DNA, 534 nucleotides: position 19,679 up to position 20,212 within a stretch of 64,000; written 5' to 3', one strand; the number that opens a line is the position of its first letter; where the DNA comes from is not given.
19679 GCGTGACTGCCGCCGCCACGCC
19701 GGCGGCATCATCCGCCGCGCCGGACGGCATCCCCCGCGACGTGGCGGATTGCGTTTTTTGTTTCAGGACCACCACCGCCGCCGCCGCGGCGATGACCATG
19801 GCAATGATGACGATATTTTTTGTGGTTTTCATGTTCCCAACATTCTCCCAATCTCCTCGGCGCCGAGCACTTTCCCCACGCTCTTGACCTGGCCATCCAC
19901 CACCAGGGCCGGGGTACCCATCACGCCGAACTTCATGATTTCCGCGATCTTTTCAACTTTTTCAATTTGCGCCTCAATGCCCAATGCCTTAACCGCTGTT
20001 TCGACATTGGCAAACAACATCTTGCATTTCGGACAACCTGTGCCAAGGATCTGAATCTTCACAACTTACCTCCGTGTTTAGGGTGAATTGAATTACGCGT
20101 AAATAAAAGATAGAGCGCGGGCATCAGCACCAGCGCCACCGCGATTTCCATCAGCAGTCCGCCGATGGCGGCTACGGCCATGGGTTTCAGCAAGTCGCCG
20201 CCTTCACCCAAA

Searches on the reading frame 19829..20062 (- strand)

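Call 5: search_protein_families(library=pfam, proteins=[window:19829-20062:-], max_evalue=0.1)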
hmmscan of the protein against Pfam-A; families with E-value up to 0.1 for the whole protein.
window:19829-20062:- (77 aa): 3 families
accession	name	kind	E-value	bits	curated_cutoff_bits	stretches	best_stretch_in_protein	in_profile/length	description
PF13192.12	Thioredoxin_3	-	1.1e-26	93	24.8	1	1-75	1-75/76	Thioredoxin domain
PF00085.26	Thioredoxin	-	0.0021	18.5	23.5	1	8-70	28-93/103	Thioredoxin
PF01323.26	DSBA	-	0.019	15.2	25.6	1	37-70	154-182/191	DSBA-like thioredoxin domain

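Call 6: search_protein_families(library=ncbifam, proteins=[window:19829-20062:-], max_evalue=0.1)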
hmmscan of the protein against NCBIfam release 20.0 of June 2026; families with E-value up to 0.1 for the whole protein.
window:19829-20062:- (77 aa): 7 families
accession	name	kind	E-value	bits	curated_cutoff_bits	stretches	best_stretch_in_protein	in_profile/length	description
TIGR00412.2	redox_disulf_2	subfamily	1.4e-30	105.5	62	1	2-75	1-74/75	MTH895/ArsE family thioredoxin-like protein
TIGR00411.1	redox_disulf_1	equivalog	3.4e-08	33.4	92.75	1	9-63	10-67/82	MJ0307 family thioredoxin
NF049942.1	DF_fam_seleno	subfamily_domain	0.00034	20.6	70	1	8-58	7-59/96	DF family (seleno)protein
TIGR02187.2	PDO_seleno_TRX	equivalog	0.00092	18.6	185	1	9-66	139-198/209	protein disulfide oxidoreductase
NF011251.0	PRK14657.1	equivalog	0.011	15.7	165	1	16-71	50-104/123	holo-[acyl-carrier-protein] synthase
NF011254.0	PRK14660.1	equivalog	0.032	14.2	195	1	16-71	52-106/125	holo-[acyl-carrier-protein] synthase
TIGR01068.1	thioredoxin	equivalog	0.052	13.7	96.8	1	9-70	25-89/101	thioredoxin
